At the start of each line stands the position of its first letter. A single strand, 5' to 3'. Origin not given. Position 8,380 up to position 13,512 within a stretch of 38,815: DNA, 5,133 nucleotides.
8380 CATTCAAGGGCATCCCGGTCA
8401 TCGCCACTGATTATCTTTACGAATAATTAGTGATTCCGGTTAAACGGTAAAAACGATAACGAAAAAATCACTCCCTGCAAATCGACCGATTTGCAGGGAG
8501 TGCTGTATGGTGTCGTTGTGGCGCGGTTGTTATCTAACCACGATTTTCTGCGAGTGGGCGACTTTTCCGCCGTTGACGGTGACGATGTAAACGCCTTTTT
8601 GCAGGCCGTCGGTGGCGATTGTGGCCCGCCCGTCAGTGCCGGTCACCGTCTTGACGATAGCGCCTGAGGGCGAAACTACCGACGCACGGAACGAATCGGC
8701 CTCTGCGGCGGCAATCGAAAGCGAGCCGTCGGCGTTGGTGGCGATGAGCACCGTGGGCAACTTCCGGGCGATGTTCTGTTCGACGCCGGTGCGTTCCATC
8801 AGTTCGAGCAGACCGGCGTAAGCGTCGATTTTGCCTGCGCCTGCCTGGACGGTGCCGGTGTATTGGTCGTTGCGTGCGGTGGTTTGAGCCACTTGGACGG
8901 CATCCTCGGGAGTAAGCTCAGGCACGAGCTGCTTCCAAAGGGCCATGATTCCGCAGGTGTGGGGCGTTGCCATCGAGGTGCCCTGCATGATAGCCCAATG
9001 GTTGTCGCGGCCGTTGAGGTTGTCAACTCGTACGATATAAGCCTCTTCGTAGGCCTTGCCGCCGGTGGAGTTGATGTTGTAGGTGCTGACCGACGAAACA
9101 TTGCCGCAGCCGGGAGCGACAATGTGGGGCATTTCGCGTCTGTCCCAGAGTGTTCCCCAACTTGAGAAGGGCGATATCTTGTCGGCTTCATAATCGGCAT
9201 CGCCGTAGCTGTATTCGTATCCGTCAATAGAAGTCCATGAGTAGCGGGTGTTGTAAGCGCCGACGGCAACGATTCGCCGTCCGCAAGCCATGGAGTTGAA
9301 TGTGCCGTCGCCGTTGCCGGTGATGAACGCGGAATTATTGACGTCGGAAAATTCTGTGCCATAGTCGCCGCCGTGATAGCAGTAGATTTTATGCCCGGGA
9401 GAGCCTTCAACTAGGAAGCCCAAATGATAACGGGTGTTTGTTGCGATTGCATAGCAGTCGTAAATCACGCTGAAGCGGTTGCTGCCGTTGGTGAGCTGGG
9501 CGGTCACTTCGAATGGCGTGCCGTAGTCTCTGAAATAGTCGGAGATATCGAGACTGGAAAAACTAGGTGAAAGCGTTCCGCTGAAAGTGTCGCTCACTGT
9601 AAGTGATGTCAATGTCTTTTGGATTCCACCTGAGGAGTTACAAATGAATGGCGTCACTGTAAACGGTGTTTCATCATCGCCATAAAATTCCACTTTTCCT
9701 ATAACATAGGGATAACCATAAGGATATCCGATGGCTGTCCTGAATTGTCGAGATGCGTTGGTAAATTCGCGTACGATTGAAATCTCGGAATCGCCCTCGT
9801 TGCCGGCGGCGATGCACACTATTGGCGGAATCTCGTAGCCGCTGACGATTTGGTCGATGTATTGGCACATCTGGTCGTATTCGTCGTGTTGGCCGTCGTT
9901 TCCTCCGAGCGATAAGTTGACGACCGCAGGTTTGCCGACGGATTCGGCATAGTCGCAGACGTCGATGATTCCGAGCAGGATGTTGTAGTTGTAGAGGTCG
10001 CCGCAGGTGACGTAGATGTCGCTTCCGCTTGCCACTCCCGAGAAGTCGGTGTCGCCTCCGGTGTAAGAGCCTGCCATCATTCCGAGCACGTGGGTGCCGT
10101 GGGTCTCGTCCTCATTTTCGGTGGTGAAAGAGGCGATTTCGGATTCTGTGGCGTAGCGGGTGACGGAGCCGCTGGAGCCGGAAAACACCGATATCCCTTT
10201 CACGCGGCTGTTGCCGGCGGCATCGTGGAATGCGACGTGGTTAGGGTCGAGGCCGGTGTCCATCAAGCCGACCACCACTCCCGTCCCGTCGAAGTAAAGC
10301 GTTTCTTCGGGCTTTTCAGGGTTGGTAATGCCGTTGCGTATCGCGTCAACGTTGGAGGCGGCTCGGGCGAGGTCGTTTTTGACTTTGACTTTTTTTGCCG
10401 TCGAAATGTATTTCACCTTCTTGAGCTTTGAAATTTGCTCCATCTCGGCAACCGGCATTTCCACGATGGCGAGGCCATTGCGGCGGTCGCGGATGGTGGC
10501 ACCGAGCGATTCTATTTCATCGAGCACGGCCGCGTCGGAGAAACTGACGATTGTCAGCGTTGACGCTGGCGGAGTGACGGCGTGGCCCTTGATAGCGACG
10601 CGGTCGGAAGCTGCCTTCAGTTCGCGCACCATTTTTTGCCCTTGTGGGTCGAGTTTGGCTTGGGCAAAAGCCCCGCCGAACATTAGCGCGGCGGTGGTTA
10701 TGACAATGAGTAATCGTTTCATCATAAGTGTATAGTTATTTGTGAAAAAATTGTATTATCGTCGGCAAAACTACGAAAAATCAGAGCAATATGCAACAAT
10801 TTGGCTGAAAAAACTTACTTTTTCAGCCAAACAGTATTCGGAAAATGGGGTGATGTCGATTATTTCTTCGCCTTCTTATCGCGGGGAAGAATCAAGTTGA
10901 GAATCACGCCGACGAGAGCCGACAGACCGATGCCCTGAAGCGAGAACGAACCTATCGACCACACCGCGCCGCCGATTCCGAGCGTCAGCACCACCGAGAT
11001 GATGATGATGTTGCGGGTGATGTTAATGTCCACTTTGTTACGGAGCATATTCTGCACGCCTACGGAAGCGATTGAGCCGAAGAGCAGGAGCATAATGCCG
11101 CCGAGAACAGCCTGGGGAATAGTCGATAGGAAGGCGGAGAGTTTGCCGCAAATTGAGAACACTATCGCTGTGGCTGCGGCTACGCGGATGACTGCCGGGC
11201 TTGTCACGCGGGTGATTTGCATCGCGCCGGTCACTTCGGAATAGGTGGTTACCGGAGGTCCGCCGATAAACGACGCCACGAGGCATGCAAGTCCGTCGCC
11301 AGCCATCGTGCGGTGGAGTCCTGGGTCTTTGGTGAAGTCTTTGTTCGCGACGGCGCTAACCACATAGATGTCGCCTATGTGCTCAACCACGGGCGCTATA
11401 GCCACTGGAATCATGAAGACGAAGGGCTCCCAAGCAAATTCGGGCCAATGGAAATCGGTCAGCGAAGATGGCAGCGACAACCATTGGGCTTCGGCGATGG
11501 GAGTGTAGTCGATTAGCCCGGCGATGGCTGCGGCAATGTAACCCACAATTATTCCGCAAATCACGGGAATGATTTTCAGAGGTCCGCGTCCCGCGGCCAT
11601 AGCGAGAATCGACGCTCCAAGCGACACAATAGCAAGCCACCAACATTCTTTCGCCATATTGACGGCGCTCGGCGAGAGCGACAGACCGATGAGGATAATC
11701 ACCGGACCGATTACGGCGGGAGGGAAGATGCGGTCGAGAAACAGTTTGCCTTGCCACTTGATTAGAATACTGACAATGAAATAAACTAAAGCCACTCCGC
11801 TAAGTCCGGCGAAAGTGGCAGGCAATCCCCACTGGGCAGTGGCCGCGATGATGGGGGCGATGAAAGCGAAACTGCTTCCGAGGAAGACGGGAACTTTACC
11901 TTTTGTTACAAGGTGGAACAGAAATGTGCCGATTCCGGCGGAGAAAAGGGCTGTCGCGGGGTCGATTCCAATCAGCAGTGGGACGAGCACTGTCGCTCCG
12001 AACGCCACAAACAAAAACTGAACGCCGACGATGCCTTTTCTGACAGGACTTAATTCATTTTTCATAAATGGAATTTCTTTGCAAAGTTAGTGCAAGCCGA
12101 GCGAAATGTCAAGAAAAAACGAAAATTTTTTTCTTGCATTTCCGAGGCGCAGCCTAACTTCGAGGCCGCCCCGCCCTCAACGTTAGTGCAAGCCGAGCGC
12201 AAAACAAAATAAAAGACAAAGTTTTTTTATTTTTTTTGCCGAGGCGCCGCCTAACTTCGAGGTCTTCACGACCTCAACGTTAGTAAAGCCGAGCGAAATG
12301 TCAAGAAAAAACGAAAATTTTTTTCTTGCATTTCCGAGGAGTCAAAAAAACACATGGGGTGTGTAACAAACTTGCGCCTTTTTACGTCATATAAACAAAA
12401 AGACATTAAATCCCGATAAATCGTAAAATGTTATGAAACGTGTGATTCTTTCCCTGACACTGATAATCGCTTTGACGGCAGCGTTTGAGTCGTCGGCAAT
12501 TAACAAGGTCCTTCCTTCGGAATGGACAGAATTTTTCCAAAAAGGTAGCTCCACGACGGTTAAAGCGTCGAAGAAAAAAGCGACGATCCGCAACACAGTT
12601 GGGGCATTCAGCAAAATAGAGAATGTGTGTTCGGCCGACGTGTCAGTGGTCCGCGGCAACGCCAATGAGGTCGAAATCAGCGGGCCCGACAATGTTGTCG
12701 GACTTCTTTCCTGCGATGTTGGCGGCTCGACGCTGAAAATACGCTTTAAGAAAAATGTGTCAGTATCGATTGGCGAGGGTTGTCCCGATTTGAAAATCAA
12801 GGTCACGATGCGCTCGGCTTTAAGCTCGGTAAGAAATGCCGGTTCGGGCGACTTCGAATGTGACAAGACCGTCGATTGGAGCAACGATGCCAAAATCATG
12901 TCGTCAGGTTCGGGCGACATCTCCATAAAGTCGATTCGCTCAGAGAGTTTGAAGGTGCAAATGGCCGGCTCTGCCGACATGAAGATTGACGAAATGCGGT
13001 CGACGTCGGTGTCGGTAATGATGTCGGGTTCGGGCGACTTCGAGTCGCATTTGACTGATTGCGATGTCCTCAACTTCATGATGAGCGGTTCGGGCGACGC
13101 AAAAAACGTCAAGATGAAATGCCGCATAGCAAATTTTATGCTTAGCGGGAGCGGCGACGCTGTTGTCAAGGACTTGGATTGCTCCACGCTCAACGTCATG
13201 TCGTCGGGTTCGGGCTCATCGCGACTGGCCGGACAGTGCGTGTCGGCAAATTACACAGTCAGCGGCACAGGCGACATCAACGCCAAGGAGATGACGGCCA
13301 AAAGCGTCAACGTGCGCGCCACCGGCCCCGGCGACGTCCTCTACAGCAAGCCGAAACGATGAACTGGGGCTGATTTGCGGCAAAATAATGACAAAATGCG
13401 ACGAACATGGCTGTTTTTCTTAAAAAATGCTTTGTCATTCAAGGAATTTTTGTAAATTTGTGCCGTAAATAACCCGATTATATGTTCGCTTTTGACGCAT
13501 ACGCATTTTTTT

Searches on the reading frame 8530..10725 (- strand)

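Call 15: search_protein_families(library=pfam, proteins=[window:8530-10725:-])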
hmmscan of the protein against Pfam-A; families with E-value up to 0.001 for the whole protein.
window:8530-10725:- (731 aa): 2 families
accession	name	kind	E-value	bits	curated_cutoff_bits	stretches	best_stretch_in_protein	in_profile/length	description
PF00082.27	Peptidase_S8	-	3.7e-36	125.3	21.8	2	470-624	158-280/288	Subtilase family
PF18962.6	Por_Secre_tail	-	8.3e-05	23.3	27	1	668-730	9-75/75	Secretion system C-terminal sorting domain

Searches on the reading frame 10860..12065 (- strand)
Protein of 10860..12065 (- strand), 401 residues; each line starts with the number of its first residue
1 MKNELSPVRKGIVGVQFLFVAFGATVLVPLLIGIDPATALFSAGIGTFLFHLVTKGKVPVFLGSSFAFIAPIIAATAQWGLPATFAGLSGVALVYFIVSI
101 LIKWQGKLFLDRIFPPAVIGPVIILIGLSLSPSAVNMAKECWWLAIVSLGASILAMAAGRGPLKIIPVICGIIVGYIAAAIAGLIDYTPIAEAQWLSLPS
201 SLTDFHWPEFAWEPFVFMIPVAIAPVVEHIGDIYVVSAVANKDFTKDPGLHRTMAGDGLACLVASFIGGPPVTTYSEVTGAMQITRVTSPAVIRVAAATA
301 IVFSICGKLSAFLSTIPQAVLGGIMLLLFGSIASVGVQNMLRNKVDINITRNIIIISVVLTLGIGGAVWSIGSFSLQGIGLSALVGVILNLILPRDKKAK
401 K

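Call 15: search_protein_families(library=pfam, proteins=[window:10860-12065:-])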
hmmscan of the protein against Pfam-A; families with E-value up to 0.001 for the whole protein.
window:10860-12065:- (401 aa): 1 family
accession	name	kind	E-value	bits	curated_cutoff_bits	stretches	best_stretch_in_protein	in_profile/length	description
PF00860.26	Xan_ur_permease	-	1.5e-86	291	27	1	12-369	5-386/389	Permease family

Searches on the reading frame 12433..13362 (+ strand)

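Call 15: search_protein_families(library=pfam, proteins=[window:12433-13362:+])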
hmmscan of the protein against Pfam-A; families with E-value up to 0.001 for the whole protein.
window:12433-13362:+ (309 aa): 2 families
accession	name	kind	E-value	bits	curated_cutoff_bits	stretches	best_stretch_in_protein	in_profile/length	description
PF10988.14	DUF2807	-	3.1e-44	151.4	24.2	3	58-224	1-158/181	Putative auto-transporter adhesin, head GIN domain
PF13349.12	DUF4097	-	2.4e-06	27.5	22.9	1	68-204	11-149/247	Toastrack DUF4097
